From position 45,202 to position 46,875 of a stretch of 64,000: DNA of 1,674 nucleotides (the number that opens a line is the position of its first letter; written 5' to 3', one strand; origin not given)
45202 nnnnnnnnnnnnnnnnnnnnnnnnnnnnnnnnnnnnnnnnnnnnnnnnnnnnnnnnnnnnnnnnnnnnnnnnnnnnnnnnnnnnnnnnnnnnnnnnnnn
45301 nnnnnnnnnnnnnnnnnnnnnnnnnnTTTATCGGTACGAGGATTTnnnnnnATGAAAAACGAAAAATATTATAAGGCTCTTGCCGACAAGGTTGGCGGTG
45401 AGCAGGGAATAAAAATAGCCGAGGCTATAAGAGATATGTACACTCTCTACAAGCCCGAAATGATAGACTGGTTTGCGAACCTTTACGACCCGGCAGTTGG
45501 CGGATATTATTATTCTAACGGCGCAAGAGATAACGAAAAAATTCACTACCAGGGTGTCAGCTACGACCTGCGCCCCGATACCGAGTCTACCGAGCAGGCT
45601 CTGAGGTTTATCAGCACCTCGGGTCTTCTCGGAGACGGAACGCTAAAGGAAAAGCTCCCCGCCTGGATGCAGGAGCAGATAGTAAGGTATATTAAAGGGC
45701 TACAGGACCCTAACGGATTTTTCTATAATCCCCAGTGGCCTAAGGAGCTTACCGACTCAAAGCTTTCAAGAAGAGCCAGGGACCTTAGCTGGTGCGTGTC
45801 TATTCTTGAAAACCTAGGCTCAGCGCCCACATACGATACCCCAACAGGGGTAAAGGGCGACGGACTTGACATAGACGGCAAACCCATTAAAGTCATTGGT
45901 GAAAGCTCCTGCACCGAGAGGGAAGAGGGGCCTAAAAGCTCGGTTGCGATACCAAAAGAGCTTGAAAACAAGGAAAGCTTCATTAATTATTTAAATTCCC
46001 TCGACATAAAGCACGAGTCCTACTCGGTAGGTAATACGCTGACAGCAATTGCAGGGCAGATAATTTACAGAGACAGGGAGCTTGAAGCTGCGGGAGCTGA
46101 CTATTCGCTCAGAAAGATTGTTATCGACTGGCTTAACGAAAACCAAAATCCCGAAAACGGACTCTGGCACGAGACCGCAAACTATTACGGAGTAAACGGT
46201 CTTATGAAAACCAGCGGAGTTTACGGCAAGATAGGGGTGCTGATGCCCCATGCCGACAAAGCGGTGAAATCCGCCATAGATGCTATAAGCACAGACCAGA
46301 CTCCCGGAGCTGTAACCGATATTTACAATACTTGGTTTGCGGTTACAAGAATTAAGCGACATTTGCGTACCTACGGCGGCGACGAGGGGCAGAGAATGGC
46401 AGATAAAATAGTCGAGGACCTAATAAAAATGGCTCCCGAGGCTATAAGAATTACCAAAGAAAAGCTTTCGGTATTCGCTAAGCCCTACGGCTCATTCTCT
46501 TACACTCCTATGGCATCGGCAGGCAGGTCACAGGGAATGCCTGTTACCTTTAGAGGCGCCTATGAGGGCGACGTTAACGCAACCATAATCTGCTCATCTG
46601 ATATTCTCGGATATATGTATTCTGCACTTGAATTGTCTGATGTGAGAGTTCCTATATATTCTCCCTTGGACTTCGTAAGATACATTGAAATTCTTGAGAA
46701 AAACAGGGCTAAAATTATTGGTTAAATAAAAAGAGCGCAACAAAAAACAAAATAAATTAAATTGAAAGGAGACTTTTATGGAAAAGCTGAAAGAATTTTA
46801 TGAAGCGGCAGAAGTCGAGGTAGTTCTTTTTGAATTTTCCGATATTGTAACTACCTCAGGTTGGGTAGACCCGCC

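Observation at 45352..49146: Cassette duplication: jelly-roll gene - toroid gene - small peptide gene - jelly-roll gene occurs twice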

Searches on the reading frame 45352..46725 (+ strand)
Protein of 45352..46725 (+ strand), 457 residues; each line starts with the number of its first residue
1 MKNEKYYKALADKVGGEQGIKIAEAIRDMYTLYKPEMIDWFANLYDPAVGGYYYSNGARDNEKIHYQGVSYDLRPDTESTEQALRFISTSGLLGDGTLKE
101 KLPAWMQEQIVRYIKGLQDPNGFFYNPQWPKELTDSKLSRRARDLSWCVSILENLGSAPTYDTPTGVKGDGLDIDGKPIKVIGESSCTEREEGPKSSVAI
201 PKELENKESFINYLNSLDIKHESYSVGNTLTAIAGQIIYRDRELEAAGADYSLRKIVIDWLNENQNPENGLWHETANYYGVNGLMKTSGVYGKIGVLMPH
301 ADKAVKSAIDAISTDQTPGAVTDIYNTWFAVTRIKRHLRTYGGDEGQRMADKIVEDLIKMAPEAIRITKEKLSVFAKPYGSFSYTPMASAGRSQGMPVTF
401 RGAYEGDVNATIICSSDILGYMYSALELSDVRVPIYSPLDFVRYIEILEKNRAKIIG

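Call 3: search_protein_families(library=pfam, proteins=[window:45352-46725:+], max_evalue=0.1)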
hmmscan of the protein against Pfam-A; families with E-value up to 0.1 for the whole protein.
window:45352-46725:+ (457 aa): 0 families

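Call 4: search_protein_families(library=ncbifam, proteins=[window:45352-46725:+], max_evalue=0.1)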
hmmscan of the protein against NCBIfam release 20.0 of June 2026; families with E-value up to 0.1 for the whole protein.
window:45352-46725:+ (457 aa): 0 families

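Call 13: find_homologous_proteins(query=window:45352-46725:+, max_evalue=0.001)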
Query window:45352-46725:+ (457 aa): 265 proteins with E <= 0.001 among 8000 candidates; the best 120 are listed.
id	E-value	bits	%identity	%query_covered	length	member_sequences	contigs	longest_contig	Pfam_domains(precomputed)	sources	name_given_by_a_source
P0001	0.0e+0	1011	97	99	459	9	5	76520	-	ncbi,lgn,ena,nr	ncbi:MAG: hypothetical protein J6B48_04040 [Clostridia bacterium]|nr:hypothetical protein [Clostridi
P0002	3.0e-286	967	93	100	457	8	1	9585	-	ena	-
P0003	2.7e-283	958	91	100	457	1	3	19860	-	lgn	-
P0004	3.8e-272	921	88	99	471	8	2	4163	-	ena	-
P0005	1.4e-264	896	85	99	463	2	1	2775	-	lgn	-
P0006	1.7e-264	896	86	99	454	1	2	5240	-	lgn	-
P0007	1.7e-262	889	85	99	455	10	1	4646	-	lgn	-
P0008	3.6e-257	872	83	99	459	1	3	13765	-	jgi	-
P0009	5.7e-214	729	69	100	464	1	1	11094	-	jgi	-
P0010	4.0e-207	707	70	98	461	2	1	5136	-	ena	-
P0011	1.3e-205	702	69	99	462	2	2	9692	-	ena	-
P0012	1.8e-199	681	67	99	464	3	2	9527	-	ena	-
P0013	3.7e-198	677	65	100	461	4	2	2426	-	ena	-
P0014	1.3e-197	675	66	98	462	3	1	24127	-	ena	-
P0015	4.5e-194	664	65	99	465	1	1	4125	-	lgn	-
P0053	1.2e-124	435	46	99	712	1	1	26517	PF09479.17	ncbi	-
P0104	2.4e-97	345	41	96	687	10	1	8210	PF12844.14,PF01381.29,PF13560.13,PF18491.8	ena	-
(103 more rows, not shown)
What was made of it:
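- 45352..46725 (+): Stand-alone toroid protein B (457 aa, no signal peptide). The model is an all-helical alpha/alpha toroid. At least 265 homologues, all unnamed (call 13).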

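Call 14: search_solved_structures(query=window:45352-46725:+, max_evalue=10)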
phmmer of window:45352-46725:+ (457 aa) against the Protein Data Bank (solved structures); distinct sequences matched with E-value up to 10: 0.

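Call 17: find_related_loci(query=A1, collection=genome_contigs, flank=8000)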
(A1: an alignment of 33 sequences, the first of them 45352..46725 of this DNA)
Query A1 (457 aa) in genome_contigs; peptide patterns used: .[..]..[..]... (x = any residue, [..] = any of these).
277 stretches matched a pattern; 265 encode a relative of the query (tblastn E <= 1e-3); the best 80 are kept; 72 distinct loci.
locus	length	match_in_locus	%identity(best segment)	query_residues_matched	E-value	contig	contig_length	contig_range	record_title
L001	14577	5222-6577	92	4-455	0e+0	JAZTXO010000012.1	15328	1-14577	MAG: Eubacteriales bacterium isolate T1900045329_YK20190018.MAGScoT_cleanbin_000029 SGB_6500_k141_1107007, whole genome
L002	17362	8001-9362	92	4-457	0e+0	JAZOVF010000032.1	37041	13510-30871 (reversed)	MAG: Eubacteriales bacterium isolate T1900045528_YK20190222.MAGScoT_cleanbin_000004 SGB_7712_k141_1448698, whole genome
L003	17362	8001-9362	88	4-457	0e+0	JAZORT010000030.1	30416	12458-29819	MAG: Eubacteriales bacterium isolate T1900045550_YK20190244.MAGScoT_cleanbin_000079 SGB_7875_k141_820890, whole genome s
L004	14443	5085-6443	59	4-455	2e-175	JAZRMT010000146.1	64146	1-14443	MAG: Eubacteriales bacterium isolate T1900045419_YK20190109.MAGScoT_cleanbin_000039 SGB_7039_k141_3197558, whole genome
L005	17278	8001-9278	57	19-452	3e-159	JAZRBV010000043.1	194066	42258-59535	MAG: Eubacteriales bacterium isolate T1900045124_TC20190118.MAGScoT_cleanbin_000005 SGB_4856_k141_3467789, whole genome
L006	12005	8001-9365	52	7-451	3e-157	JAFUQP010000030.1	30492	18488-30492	MAG: Clostridia bacterium isolate RGIG4736 Roe_deer_Rectum.Co__c1720060, whole genome shotgun sequence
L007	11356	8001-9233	52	4-446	5e-145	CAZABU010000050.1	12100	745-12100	MAG TPA_asm: uncultured Ruminococcus sp. isolate SRP315200_co1_951 genome assembly, contig: NODE_11362_length_12100_cov_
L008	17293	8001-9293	48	19-453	2e-131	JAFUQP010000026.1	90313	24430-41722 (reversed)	MAG: Clostridia bacterium isolate RGIG4736 Roe_deer_Rectum.Co__c1400909, whole genome shotgun sequence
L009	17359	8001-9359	46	4-455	3e-126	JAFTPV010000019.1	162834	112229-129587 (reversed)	MAG: Clostridia bacterium isolate RGIG4040 Roe_deer_Cecum-5__c5476, whole genome shotgun sequence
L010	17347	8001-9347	47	4-450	3e-126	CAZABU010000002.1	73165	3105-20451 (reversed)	MAG TPA_asm: uncultured Ruminococcus sp. isolate SRP315200_co1_951 genome assembly, contig: NODE_236_length_73165_cov_8.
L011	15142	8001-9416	46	1-454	8e-126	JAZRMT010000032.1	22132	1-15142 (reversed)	MAG: Eubacteriales bacterium isolate T1900045419_YK20190109.MAGScoT_cleanbin_000039 SGB_7039_k141_2121653, whole genome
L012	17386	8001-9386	47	1-454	2e-128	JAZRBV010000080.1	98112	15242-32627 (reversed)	MAG: Eubacteriales bacterium isolate T1900045124_TC20190118.MAGScoT_cleanbin_000005 SGB_4856_k141_2946733, whole genome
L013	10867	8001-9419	44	4-448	4e-116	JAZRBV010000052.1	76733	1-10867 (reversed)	MAG: Eubacteriales bacterium isolate T1900045124_TC20190118.MAGScoT_cleanbin_000005 SGB_4856_k141_1908192, whole genome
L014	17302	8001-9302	44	2-436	1e-114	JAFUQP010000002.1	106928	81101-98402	MAG: Clostridia bacterium isolate RGIG4736 Roe_deer_Rectum.Co__c66398, whole genome shotgun sequence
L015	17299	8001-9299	40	6-449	8e-111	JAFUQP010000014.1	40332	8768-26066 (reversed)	MAG: Clostridia bacterium isolate RGIG4736 Roe_deer_Rectum.Co__c723119, whole genome shotgun sequence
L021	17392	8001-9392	41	4-449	3e-106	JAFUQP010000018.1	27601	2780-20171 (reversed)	MAG: Clostridia bacterium isolate RGIG4736 Roe_deer_Rectum.Co__c980591, whole genome shotgun sequence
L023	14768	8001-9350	41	19-455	2e-105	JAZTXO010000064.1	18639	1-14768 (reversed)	MAG: Eubacteriales bacterium isolate T1900045329_YK20190018.MAGScoT_cleanbin_000029 SGB_6500_k141_930433, whole genome s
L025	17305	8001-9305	42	21-450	1e-103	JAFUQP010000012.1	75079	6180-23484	MAG: Clostridia bacterium isolate RGIG4736 Roe_deer_Rectum.Co__c618558, whole genome shotgun sequence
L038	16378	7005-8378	44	7-455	4e-118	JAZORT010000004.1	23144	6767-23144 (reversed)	MAG: Eubacteriales bacterium isolate T1900045550_YK20190244.MAGScoT_cleanbin_000079 SGB_7875_k141_2458442, whole genome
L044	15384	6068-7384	40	8-448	9e-100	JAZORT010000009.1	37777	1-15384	MAG: Eubacteriales bacterium isolate T1900045550_YK20190244.MAGScoT_cleanbin_000079 SGB_7875_k141_2987991, whole genome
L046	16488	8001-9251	39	2-454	3e-98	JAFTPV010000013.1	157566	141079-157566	MAG: Clostridia bacterium isolate RGIG4040 Roe_deer_Cecum-5__c3554, whole genome shotgun sequence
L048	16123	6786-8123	38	8-455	7e-98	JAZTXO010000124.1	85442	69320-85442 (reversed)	MAG: Eubacteriales bacterium isolate T1900045329_YK20190018.MAGScoT_cleanbin_000029 SGB_6500_k141_2142522, whole genome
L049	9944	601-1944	40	2-445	6e-98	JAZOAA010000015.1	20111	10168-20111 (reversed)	MAG: Eubacteriales bacterium isolate T1900044764_TS20190230.MAGScoT_cleanbin_000071 SGB_2396_k141_2248203, whole genome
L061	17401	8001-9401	37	8-450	6e-94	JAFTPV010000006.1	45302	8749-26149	MAG: Clostridia bacterium isolate RGIG4040 Roe_deer_Cecum-5__c1221, whole genome shotgun sequence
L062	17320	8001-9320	40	21-430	1e-93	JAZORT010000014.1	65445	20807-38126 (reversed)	MAG: Eubacteriales bacterium isolate T1900045550_YK20190244.MAGScoT_cleanbin_000079 SGB_7875_k141_1319550, whole genome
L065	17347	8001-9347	39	2-445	1e-92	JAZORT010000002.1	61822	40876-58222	MAG: Eubacteriales bacterium isolate T1900045550_YK20190244.MAGScoT_cleanbin_000079 SGB_7875_k141_2144299, whole genome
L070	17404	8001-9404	36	4-450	9e-90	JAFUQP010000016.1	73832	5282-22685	MAG: Clostridia bacterium isolate RGIG4736 Roe_deer_Rectum.Co__c761182, whole genome shotgun sequence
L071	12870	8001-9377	39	26-452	9e-90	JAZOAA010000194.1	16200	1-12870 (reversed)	MAG: Eubacteriales bacterium isolate T1900044764_TS20190230.MAGScoT_cleanbin_000071 SGB_2396_k141_182573, whole genome s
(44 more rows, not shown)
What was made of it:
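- Up to 18 loci in one MAG (call 17).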

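Call 25: predict_structure(alignment_id=A1)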
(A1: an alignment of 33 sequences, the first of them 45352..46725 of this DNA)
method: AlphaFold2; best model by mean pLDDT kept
length: 457 residues; sequences in the alignment: 33
mean_pLDDT: 94.4   pTM: 0.92
mean pLDDT of the five models: 94.4, 94.1, 93.9, 93.2, 92.7
residues with pLDDT >= 90: 424; 70-90: 15; 50-70: 7; < 50: 11
segments of 3 or more residues with pLDDT < 50: 184-194
pLDDT, mean of each block of 10 residues (from residue 1): 88 98 98 97 97 97 94 97 97 96 98 97 96 94 97 98 96 92 41 62 96 98 97 97 97 99 98 96 98 97 97 95 97 97 98 98 98 96 93 92 94 97 98 96 98 93
secondary structure, 60 per line:
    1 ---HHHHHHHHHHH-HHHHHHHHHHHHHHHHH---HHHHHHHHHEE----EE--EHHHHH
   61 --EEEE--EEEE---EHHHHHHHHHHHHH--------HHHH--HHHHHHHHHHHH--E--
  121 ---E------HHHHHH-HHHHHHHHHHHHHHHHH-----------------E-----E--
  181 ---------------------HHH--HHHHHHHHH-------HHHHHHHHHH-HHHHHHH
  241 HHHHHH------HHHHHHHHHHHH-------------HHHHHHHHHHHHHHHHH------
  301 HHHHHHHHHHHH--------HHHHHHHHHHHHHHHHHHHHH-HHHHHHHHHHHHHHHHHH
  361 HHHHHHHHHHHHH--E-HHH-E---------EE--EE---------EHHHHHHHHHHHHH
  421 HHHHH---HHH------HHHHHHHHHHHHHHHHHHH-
elements in order: H4-14 H16-32 H36-44 H56-60 E63-66 E69-72 H77-89 H98-101 H104-115 H131-136 H138-154 H207-215 H223-232 H234-246 H253-264 H278-294 H301-312 H321-341 H343-373 H408-425 H438-456
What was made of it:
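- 45352..46725 (+): AF2 pLDDT 94.4, pTM 0.92 (call 25).
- On RRNPP quorum sensing: The receptor candidate is a toroid with no TPR hit (calls 3, 25).
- AF2 model pLDDT 94 (call 25).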

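Call 28: fold_search(model_id=the predicted structure, library=pdb)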
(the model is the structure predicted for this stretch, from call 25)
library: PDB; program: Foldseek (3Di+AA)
matches with E <= 10: 520; with E <= 0.001: 0
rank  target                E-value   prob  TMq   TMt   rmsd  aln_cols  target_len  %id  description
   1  8pak_B                1.1e-03  0.99  0.28  0.34  14.6       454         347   12  Crystal Structure of a Squalene-Hopene Cyclase from Cystobacter fuscus (released 2024-06-26)
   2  6sbd                  2.6e-03  1.00  0.33  0.41  11.2       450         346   13  Structure of type II terpene cyclase MstE_D109A from Scytonema in complex with merosterolic acid A (product) (released 2020-07-15)
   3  8pak_A                2.6e-03  0.99  0.28  0.35  13.4       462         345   11  Crystal Structure of a Squalene-Hopene Cyclase from Cystobacter fuscus (released 2024-06-26)
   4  6sbc                  3.9e-03  0.99  0.34  0.42  11.6       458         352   12  Structure of type II terpene cyclase MstE from Scytonema in complex with farnesyl dihydroxybenzoate (released 2020-07-15)
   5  6sbg                  4.1e-03  1.00  0.36  0.43  11.1       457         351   12  Structure of type II terpene cyclase MstE_R337A from Scytonema in complex with geranylgeranyl dihydroxybenzoate (substra (released 2020-07-15)
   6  8zgv                  4.9e-02  0.91  0.30  0.29  10.8       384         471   12  Drimenyl diphosphate synthase SsDMS_F248A&D303E from Streptomyces showdoensis in complex with farnesyl diphosphate (FPP) (released 2025-05-21)
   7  7xr7                  4.9e-02  0.90  0.29  0.28  11.0       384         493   12  Drimenyl diphosphate synthase D303E from Streptomyces showdoensis in complex with farnesyl diphosphate (FPP) and Mg2+ (released 2023-03-15)
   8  8zgw                  5.8e-02  0.93  0.31  0.30  10.5       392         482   12  Drimenyl diphosphate synthase SsDMS_F248Y&D303E from Streptomyces showdoensis in complex with farnesyl diphosphate (FPP) (released 2025-05-21)
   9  7xq4                  5.8e-02  0.92  0.31  0.29  10.6       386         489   12  Drimenyl diphosphate synthase from Streptomyces showdoensis (apo) (released 2023-03-15)
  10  7xru                  6.1e-02  0.91  0.31  0.29  10.0       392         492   11  Drimenyl diphosphate synthase D303E from Streptomyces showdoensis in complex with 2-fluorofarnesyl diphosphate (2F-FPP)  (released 2023-03-15)
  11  4boj_C                6.4e-02  0.95  0.36  0.45   8.5       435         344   11  Crystal structure of Bacillus circulans TN-31 Aman6 in complex with mannobiose (released 2014-05-28)
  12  8zg1                  6.7e-02  0.87  0.30  0.29  10.6       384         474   11  Drimenyl diphosphate synthase SsDMS_F248Y&D303E from Streptomyces showdoensis (Apo) (released 2025-05-21)
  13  8zg5                  7.3e-02  0.91  0.31  0.30  10.3       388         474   11  Drimenyl diphosphate synthase SsDMS_Y505I&D303A from Streptomyces showdoensis (Apo) (released 2025-05-21)
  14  7qbe_C                8.0e-02  0.63  0.20  0.22  13.1       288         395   17  TC:CD320 in complex with nanobody TC-Nb11 (released 2022-03-16)
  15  7xqz                  9.2e-02  0.87  0.31  0.29  11.3       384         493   11  Drimenyl diphosphate synthase D303A from Streptomyces showdoensis in complex with 2-fluorofarnesyl diphosphate (2F-FPP)  (released 2023-03-15)
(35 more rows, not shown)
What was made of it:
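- On Class II terpene cyclase / squalene-hopene cyclase-like toroid: Cyclases are the best Foldseek hits, but with E 1e-3 and TM 0.28-0.36 (call 28).
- On Six-hairpin glycoside hydrolases (GH76, GH88, GH105 and others): Foldseek E 0.06-0.8, TM up to 0.36 (call 28).
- Closest known: Prenyltransferase / class II terpene cyclase alpha/alpha toroids. Same: These are the best, though weak, Foldseek matches (call 28).
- The structural matches of the toroid are weak (best E 1e-3, TM 0.28-0.36, call 28), so "glycan-active" is a guess from context.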

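Call 34: search_protein_families(library=pfam, proteins=[L015:1316-7888:+, L021:7410-14465:+, L025:7347-13922:+, L010:7398-11948:+, L008:7017-9962:+], max_evalue=0.01)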
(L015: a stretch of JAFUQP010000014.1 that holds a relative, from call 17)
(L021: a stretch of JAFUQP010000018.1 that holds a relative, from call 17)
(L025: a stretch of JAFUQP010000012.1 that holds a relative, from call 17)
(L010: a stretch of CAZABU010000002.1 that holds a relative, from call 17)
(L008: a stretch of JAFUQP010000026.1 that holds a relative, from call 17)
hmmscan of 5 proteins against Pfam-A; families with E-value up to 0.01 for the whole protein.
L015:1316-7888:+ (2190 aa): 1 family
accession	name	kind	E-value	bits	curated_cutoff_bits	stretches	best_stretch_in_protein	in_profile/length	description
PF14099.13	Polysacc_lyase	-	7.2e-05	23.2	29.9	0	1652-1713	122-178/210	Polysaccharide lyase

L021:7410-14465:+ (2351 aa): 0 families

L025:7347-13922:+ (2191 aa): 1 family
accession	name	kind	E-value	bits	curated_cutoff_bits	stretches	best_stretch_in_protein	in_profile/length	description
PF13385.13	Laminin_G_3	-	0.00031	21.3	27.6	0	1376-1482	25-125/151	Concanavalin A-like lectin/glucanases superfamily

L010:7398-11948:+ (1516 aa): 1 family
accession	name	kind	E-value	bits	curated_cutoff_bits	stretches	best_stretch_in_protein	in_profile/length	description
PF13385.13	Laminin_G_3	-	0.0066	17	27.6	1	746-847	31-125/151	Concanavalin A-like lectin/glucanases superfamily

L008:7017-9962:+ (981 aa): 2 families
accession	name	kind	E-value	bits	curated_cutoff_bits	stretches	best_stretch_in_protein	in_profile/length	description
PF09479.16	Flg_new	-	3.7e-24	85.1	27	2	102-163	1-63/65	Listeria-Bacteroides repeat domain (List_Bact_rpt)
PF18998.6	Flg_new_2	-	0.0046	17.3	23.6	0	36-101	1-72/73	Divergent InlB B-repeat domain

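Call 49: search_protein_families(library=pfam, proteins=[L014:6431-7285:+, P0104, L025:15367-16755:+, L038:8893-9534:+, L070:12751-14703:+, L046:78-1283:+, P0053], max_evalue=0.001)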
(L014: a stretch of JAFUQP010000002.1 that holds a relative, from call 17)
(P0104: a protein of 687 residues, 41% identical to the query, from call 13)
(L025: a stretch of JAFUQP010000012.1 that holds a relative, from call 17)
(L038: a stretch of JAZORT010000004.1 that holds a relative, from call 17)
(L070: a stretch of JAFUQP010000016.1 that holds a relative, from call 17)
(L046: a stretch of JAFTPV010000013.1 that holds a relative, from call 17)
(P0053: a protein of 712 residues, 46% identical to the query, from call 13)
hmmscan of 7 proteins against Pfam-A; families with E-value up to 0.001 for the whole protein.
L014:6431-7285:+ (284 aa): 5 families
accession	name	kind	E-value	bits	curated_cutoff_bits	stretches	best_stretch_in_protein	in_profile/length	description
PF10114.15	PocR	-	1.3e-21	77.5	23.9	1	5-162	3-160/162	Sensory domain found in PocR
PF12833.13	HTH_18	-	8.7e-20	71.2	33.6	1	194-271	2-79/80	Helix-turn-helix domain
PF00165.29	HTH_AraC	-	2.7e-19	69.3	26.6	2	233-271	2-42/42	Bacterial regulatory helix-turn-helix proteins, AraC family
PF04297.20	UPF0122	-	1.1e-05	26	22.7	0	175-208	21-54/101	Putative helix-turn-helix protein, YlxM / p13 like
PF00440.29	TetR_N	-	2.1e-05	24.7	24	0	187-210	16-39/47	Bacterial regulatory proteins, tetR family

P0104 (687 aa): 4 families
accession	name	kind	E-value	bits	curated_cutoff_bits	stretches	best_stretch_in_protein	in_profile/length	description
PF01381.28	HTH_3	-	2.4e-13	50.3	23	1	9-59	3-53/55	Helix-turn-helix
PF18491.7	SRA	-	3.3e-09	37.3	30.2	1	80-210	5-144/145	SET and RING associated domain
PF13560.12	HTH_31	-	7.3e-09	36.2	27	1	3-58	2-58/64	Helix-turn-helix domain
PF12844.13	HTH_19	-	5.3e-08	33.1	30.2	1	4-62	1-59/64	Helix-turn-helix domain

L025:15367-16755:+ (462 aa): 2 families
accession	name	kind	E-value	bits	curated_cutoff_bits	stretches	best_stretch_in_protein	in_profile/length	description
PF02056.22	Glyco_hydro_4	-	4e-55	186.7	23.2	1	12-194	1-182/183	Family 4 glycosyl hydrolase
PF11975.13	Glyco_hydro_4C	-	4.5e-47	161.2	24.1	1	211-436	1-211/211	Family 4 glycosyl hydrolase C-terminal domain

L038:8893-9534:+ (213 aa): 0 families

L070:12751-14703:+ (650 aa): 1 family
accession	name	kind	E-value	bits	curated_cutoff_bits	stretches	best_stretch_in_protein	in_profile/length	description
PF16126.11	DUF4838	-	8.2e-14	51.9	26.6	1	226-511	61-324/325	Domain of unknown function (DUF4838)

L046:78-1283:+ (401 aa): 0 families

P0053 (712 aa): 1 family
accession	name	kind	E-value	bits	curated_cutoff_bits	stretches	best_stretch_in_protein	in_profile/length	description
PF09479.16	Flg_new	-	2e-08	34.6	27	1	40-104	1-65/65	Listeria-Bacteroides repeat domain (List_Bact_rpt)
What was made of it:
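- Flg_new repeats in some members (calls 34, 49).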

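Call 50: search_solved_structures(query=A1, max_evalue=10, show_alignments=3)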
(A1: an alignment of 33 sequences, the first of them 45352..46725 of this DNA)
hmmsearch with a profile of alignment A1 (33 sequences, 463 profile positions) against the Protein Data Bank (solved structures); distinct sequences matched with E-value up to 10: 1.
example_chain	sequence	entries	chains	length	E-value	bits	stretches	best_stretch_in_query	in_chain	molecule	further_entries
8r5s_A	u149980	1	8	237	0.43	12.4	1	334-381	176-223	chain A, B, C and H of the soluble homotetramer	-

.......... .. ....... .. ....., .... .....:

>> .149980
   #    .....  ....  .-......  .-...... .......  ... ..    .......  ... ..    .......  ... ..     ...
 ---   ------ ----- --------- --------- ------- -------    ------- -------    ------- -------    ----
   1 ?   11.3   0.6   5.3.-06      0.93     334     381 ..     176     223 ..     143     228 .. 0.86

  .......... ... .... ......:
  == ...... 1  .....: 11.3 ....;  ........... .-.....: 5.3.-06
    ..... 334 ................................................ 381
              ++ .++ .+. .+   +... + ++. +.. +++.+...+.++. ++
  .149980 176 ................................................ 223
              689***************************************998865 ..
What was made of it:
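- On Six-hairpin glycoside hydrolases (GH76, GH88, GH105 and others): No PDB sequence match, even with a profile (calls 14, 50).
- Tried and rejected: PDB sequence searches with a single toroid and with a profile gave nothing meaningful (calls 14, 50).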

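Call 57: search_protein_representatives(alignment_id=A1)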
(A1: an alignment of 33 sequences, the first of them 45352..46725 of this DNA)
Query: 33 sequences, 463 profile positions. Proteins with E-value up to 0.001 (for the whole library): 1363; up to 1e-10: 1212; up to 1e-30: 929. The best 150 are listed.
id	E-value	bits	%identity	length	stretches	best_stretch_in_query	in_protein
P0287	7.1e-195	664.5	-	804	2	22-461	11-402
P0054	1.6e-185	633.6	-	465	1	11-462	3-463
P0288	2.1e-181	620.1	-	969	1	6-458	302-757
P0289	5.4e-181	618.7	-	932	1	6-461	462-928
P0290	2.0e-179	613.5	-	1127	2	6-460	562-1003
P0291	6.6e-179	611.8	-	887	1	12-456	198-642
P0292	4.7e-176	602.4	-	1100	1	8-457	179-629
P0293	2.3e-174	596.9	-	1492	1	6-457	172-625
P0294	3.6e-172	589.6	-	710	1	7-461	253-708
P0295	5.8e-172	588.9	-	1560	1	5-457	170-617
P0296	2.5e-171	586.8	-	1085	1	7-457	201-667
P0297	2.5e-170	583.5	-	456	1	13-460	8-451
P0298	2.8e-170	583.4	-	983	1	7-460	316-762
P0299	6.4e-169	578.9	-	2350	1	7-457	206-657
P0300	1.5e-168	577.7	-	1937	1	9-455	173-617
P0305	6.0e-160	549.3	-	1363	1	9-456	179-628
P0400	5.7e-129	447.2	-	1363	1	10-457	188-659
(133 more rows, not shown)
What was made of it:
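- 45352..46725 (+): 1363 cluster representatives (call 57).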
